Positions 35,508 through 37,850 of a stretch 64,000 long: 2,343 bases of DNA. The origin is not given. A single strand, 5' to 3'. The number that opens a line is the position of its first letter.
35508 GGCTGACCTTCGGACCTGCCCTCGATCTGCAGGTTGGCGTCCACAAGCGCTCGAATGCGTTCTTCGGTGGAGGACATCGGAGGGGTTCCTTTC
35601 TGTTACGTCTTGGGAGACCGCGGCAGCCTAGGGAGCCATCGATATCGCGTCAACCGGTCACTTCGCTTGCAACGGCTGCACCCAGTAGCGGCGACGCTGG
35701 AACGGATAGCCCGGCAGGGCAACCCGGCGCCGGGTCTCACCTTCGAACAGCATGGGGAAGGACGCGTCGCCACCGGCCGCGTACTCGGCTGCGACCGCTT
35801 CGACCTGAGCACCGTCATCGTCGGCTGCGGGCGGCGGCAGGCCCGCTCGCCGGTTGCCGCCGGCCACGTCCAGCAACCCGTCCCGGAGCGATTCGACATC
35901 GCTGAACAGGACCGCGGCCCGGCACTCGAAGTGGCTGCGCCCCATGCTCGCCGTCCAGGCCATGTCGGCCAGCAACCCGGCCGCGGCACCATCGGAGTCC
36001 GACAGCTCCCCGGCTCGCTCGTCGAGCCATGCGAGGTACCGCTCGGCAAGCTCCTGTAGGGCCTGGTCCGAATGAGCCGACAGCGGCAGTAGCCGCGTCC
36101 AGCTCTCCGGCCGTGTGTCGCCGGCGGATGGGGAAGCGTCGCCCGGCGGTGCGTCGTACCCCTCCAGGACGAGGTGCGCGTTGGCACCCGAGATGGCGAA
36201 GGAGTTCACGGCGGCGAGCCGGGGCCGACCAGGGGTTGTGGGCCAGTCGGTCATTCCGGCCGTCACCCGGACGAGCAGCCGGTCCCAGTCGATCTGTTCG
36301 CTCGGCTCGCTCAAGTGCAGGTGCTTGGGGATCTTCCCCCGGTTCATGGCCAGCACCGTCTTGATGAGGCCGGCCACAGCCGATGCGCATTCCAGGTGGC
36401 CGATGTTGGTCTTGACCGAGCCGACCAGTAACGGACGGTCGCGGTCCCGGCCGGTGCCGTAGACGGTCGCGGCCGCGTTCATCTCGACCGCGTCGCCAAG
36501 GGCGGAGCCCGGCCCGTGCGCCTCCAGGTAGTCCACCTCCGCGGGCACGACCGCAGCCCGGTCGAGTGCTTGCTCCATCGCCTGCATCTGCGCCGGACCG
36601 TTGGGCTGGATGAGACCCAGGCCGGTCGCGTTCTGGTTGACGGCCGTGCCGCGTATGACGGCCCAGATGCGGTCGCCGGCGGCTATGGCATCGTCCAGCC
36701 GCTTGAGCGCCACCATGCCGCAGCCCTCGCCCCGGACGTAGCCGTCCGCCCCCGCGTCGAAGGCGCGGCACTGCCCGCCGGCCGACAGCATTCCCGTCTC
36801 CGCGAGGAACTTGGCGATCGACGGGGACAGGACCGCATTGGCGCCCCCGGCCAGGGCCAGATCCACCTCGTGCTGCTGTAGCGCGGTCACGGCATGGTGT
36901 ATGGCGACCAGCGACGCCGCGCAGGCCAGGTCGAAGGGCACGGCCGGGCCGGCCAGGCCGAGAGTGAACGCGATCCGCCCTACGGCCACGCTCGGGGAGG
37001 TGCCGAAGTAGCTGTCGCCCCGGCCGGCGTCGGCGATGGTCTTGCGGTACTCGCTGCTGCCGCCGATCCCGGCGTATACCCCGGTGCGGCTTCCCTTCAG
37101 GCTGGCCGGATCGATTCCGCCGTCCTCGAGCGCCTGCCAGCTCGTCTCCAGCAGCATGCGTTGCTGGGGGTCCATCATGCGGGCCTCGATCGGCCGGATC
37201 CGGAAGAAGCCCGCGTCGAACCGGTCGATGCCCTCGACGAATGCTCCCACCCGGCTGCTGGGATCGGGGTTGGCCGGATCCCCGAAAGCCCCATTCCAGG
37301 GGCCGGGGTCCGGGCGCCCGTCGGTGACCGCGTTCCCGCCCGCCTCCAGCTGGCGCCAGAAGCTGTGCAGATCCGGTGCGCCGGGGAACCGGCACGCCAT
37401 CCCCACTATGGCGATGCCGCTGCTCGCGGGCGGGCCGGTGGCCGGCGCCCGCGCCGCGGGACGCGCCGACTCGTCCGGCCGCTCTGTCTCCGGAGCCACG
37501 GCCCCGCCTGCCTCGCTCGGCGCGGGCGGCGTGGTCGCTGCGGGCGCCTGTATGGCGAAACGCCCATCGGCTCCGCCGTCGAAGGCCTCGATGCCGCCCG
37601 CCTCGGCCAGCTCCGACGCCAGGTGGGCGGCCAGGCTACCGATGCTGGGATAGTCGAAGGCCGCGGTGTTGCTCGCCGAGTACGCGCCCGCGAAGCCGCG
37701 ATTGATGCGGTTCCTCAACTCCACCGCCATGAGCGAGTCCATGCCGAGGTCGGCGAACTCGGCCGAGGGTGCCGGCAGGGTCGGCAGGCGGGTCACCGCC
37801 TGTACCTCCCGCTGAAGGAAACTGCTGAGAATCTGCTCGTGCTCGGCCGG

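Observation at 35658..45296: Single 3212-aa fully reducing, C-methylating PKS module that ends in a second KS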

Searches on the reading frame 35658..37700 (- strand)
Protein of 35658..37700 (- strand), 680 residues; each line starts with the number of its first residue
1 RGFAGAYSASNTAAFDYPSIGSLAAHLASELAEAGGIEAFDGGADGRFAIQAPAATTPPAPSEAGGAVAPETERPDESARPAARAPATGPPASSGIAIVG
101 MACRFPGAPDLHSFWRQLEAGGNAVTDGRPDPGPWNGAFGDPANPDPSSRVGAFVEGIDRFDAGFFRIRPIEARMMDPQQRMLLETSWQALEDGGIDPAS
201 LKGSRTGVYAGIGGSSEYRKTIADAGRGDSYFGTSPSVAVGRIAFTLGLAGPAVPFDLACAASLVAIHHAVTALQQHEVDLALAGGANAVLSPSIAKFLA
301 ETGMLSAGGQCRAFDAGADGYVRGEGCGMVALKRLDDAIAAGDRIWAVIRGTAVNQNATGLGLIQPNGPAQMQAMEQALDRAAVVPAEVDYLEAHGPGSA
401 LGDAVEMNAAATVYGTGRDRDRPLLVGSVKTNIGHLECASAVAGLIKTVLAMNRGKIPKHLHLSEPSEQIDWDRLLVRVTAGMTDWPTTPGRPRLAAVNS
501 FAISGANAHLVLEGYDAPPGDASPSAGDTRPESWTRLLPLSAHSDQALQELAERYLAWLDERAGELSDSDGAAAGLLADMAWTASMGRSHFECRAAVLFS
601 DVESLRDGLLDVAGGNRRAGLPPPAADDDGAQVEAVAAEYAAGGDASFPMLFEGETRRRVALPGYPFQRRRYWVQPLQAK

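Call 10: find_related_loci(query=window:35658-37700:-, collection=genome_contigs, flank=10000)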
Query window:35658-37700:- (680 aa) in genome_contigs; peptide patterns used: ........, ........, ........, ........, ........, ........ (x = any residue, [..] = any of these).
303 stretches matched a pattern; 184 encode a relative of the query (tblastn E <= 1e-3); the best 80 are kept; 79 distinct loci.
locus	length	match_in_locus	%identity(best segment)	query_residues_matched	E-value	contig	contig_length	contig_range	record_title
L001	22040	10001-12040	96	1-680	0e+0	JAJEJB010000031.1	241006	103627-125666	MAG: Acidimicrobiia bacterium isolate p16x63bins.58 k141_527988, whole genome shotgun sequence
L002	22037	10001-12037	82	1-680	0e+0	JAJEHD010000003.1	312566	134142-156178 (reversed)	MAG: Acidimicrobiia bacterium isolate p16x60bins.22 k141_602128, whole genome shotgun sequence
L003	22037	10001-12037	81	1-680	0e+0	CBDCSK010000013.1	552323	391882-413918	MAG: Candidatus Aldehydirespirator sp. isolate 158ad01d-a0e1-4362-9a4e-647a92b6262f genome assembly, contig: contig_13,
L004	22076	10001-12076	78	1-680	0e+0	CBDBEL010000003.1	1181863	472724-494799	MAG: Candidatus Aldehydirespirator sp. isolate 42010ebb-ea2b-4a2b-9d13-79554d05c50f genome assembly, contig: contig_3, w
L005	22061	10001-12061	75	1-678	0e+0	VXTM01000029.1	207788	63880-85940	MAG: Acidimicrobiaceae bacterium isolate SB0665_bin_5 NODE_37_length_207788_cov_55.877400, whole genome shotgun sequence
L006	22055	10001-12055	75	1-678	0e+0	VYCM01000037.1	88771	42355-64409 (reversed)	MAG: Acidimicrobiaceae bacterium isolate SB0675_bin_16 NODE_112_length_88771_cov_66.411538, whole genome shotgun sequenc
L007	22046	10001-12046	74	1-677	0e+0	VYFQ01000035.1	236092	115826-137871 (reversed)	MAG: Acidimicrobiaceae bacterium isolate SB0677_bin_3 NODE_10_length_236092_cov_67.930346, whole genome shotgun sequence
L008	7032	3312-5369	75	1-678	0e+0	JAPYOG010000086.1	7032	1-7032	MAG: Candidatus Poriferisocius anaerobius isolate m_rhhh12 Seq86, whole genome shotgun sequence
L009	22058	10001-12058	74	1-677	0e+0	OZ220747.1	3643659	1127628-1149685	MAG: Acidimicrobiales bacterium isolate 24b51cff-2c1d-4890-b593-b7e190b4cd9e genome assembly, chromosome: 1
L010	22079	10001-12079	74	1-678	0e+0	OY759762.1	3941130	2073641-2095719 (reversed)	MAG: Acidimicrobiales bacterium isolate 58bc0cff-3a4e-4465-8a1f-db016ff7ac3d genome assembly, chromosome: 1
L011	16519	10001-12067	74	1-680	0e+0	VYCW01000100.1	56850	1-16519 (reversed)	MAG: Acidimicrobiaceae bacterium isolate SB0675_bin_25 NODE_245_length_56850_cov_33.295132, whole genome shotgun sequenc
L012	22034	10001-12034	91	1-680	0e+0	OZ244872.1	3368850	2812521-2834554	MAG: Candidatus Aldehydirespirator sp. isolate 389653a7-0111-4ae2-a933-d032a7ae712c genome assembly, chromosome: 1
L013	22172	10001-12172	67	2-680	0e+0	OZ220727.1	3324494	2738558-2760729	MAG: Acidimicrobiales bacterium isolate 4f57d8d1-ca55-459d-b062-bfd716ad4e26 genome assembly, chromosome: 1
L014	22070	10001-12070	75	1-678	0e+0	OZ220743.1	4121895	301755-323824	MAG: Acidimicrobiales bacterium isolate dadfcd55-464f-4f03-9875-fa0eca1464b2 genome assembly, chromosome: 1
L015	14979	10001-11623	81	1-680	0e+0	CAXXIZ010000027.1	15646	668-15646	MAG: Acidimicrobiales bacterium isolate e420a23f-e807-4b73-8760-6b68b197cd4b genome assembly, contig: contig_27, whole g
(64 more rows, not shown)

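Call 27: find_homologous_proteins(query=window:35658-37700:-, max_evalue=1e-30)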
Query window:35658-37700:- (680 aa): 5942 proteins with E <= 1e-30 among 8000 candidates; the best 120 are listed.
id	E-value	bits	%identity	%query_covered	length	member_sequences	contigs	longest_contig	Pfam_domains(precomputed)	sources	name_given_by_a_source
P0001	0.0e+0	1119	77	100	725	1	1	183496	PF22336.3,PF00109.33,PF22621.3,PF00550.32,PF02801.29,PF16197.12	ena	-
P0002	0.0e+0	1085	75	100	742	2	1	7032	PF22336.3,PF00109.33,PF22621.3,PF00550.32,PF02801.29,PF16197.12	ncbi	-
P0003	0.0e+0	1083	74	100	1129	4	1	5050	PF08659.17,PF22336.3,PF00109.33,PF22621.3,PF00550.32,PF13561.13,PF00106.32,PF02801.29,PF16197.12,PF13602.13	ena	-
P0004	8.4e-293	991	80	83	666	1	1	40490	PF00109.33,PF00550.32,PF02801.29,PF16197.12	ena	-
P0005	7.6e-281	952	78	83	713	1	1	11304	PF00109.33,PF00550.32,PF02801.29,PF16197.12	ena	-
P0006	9.0e-246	836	59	99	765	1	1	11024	PF22336.3,PF00109.33,PF22621.3,PF00550.32,PF02801.29,PF16197.12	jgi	-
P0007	3.2e-235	801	78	70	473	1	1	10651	PF22336.3,PF00109.33,PF22621.3,PF02801.29,PF16197.12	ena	-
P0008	8.5e-233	793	59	99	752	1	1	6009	PF22336.3,PF00109.33,PF22621.3,PF00550.32,PF02801.29,PF16197.12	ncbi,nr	ncbi:MAG: hypothetical protein F4Y92_01400, partial [Dehalococcoidia bacterium]|nr:hypothetical prot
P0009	5.3e-232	790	56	99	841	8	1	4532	PF22336.3,PF00109.33,PF22621.3,PF00550.32,PF02801.29,PF16197.12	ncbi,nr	ncbi:MAG: beta-ketoacyl synthase N-terminal-like domain-containing protein, partial [Rhodospirillace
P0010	1.0e-230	786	56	99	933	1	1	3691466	PF08659.17,PF22336.3,PF00109.33,PF22621.3,PF00550.32,PF02801.29,PF16197.12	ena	-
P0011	2.9e-227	775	61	90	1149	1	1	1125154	PF08659.17,PF22336.3,PF00109.33,PF22621.3,PF00550.32,PF02801.29,PF16197.12,PF00698.27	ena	-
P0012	4.7e-226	771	63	85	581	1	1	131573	PF22336.3,PF00109.33,PF22621.3,PF02801.29,PF16197.12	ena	-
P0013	1.8e-219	749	57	90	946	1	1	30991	PF22336.3,PF00109.33,PF22621.3,PF00550.32,PF02801.29,PF16197.12,PF00698.27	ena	-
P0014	2.9e-216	738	60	76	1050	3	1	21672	PF22336.3,PF00109.33,PF22621.3,PF00550.32,PF02801.29,PF16197.12,PF00698.27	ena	-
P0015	2.0e-215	735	54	99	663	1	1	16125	PF22336.3,PF00109.33,PF22621.3,PF02801.29,PF16197.12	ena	-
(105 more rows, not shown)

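Call 35: search_protein_families(library=ncbifam, proteins=[window:35658-37700:-], max_evalue=0.001)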
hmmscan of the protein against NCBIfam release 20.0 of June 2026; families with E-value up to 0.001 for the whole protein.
window:35658-37700:- (680 aa): 18 families
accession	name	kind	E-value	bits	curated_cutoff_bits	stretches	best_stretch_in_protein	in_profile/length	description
NF045894.1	PKS_plus_SDR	equivalog_domain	3.9e-181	604.7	1740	2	96-622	3-522/1515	type I polyketide synthase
NF040607.1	mycolic_Pks13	equivalog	1.5e-129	433.7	2100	1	76-519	83-530/1680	polyketide synthase Pks13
NF041183.1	Pks2_ls1_myc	equivalog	6.4e-120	401.3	2400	1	95-629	3-530/2086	sulfolipid-1 biosynthesis phthioceranic/hydroxyphthioceranic acid synthase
TIGR02813.1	omega_3_PfaA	subfamily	6.2e-57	192.4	1010.1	1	230-548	176-491/2582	polyketide-type polyunsaturated fatty acid synthase PfaA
TIGR03150.1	fabF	equivalog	9.8e-47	159.5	493.75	1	158-512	51-406/407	beta-ketoacyl-ACP synthase II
NF005589.0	PRK07314.1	subfamily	1.4e-44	152.5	387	1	167-514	62-411/413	beta-ketoacyl-ACP synthase II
NF004970.0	PRK06333.1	subfamily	1.8e-41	142.4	525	1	146-515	45-422/424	beta-ketoacyl-ACP synthase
NF053555.1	prodigi_MBC_PigJ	equivalog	3.2e-37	128.2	900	1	231-513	484-757/759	prodigiosin MBC biosynthesis protein PigJ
NF005490.0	PRK07103.1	equivalog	4.4e-33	114.9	445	1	238-513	147-411/414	polyketide beta-ketoacyl:acyl carrier protein synthase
NF006587.0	PRK09116.1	equivalog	3.2e-28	98.6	470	1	175-512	69-404/408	beta-ketoacyl-ACP synthase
NF006434.0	PRK08722.1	equivalog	1.2e-27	96.9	759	1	171-512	66-411/414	beta-ketoacyl-ACP synthase II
NF058662.1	cispenta_AmcF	equivalog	1.3e-27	96.8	325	1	242-471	111-335/369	cispentacin biosynthesis acyltransferase subunit AmcF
NF006274.0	PRK08439.1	equivalog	9.4e-27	93.8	621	1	176-474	69-374/406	beta-ketoacyl-ACP synthase II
NF005935.0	PRK07967.1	equivalog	9.1e-26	90.6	630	1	189-516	81-405/406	beta-ketoacyl-ACP synthase I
NF006618.0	PRK09185.1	subfamily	1.4e-24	86.8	407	1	243-513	144-391/394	beta-ketoacyl-ACP synthase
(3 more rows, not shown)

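Call 52: search_solved_structures(query=window:35658-37451:-, max_evalue=1e-60)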
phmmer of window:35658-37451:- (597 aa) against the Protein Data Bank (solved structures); distinct sequences matched with E-value up to 1e-60: 71 (the best 60 are shown).
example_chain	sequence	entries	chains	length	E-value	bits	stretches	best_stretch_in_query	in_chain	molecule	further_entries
7zma_A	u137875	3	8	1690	5.3e-173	580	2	11-532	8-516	Putative polyketide synthase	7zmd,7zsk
4mz0_A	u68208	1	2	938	1.9e-129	436.2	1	11-531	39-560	CurL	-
2hg4_A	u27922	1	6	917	2.6e-110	373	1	9-532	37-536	6-Deoxyerythronolide B Synthase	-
6c9u_A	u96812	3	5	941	4.6e-110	372.2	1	10-537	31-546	6-deoxyerythronolide-B synthase EryA2, modules 3 and 4 | EryAII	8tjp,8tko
2qo3_A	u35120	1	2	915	5.1e-110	372.1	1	10-537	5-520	EryAII Erythromycin polyketide synthase modules 3 and 4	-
8tpw_A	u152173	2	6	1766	1.4e-108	367.3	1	10-537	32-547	EryAII,EryAII,EryAII,EryAII,6-deoxyerythronolide-B synthase EryA3, modules 5 and 6 | EryAII,EryAII,EryAII,6-deoxyerythronolide-B synthase EryA3, modules 5 and 6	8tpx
9jj9_B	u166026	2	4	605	1.4e-107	364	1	11-593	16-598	Polyketide synthase GfsA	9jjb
7m7e_B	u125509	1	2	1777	2e-107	363.5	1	10-537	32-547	6-deoxyerythronolide-B synthase EryA2, modules 3 and 4,EryAI,6-deoxyerythronolide-B syntha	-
5bp1_A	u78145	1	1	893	1.8e-104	353.7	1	12-542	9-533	Mycocerosic acid synthase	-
7m7j_B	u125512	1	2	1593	6.2e-104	352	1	12-482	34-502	EryAI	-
7m7i_B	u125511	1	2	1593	6.3e-104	351.9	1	12-482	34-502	EryAI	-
7m7f_B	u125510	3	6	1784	1e-103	351.2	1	12-482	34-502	EryAI,6-deoxyerythronolide-B synthase EryA3, modules 5 and 6 chimera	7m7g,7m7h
8tjn_B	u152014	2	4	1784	1e-103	351.2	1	12-482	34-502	EryAI,6-deoxyerythronolide-B synthase EryA3, modules 5 and 6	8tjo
9d2y_A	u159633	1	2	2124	2.3e-103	350.1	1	12-534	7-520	Multifunctional mycocerosic acid synthase membrane-associated MAS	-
9d2z_A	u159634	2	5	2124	2.3e-103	350.1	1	12-534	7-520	Mycocerosic acid synthase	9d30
4qyr_A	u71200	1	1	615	1e-97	331.4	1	8-592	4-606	AT-less polyketide synthase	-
4ope_A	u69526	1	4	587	8.7e-84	285.4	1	8-593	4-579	NRPS/PKS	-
4wky_A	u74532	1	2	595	1.3e-78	268.3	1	10-593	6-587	Beta-ketoacyl synthase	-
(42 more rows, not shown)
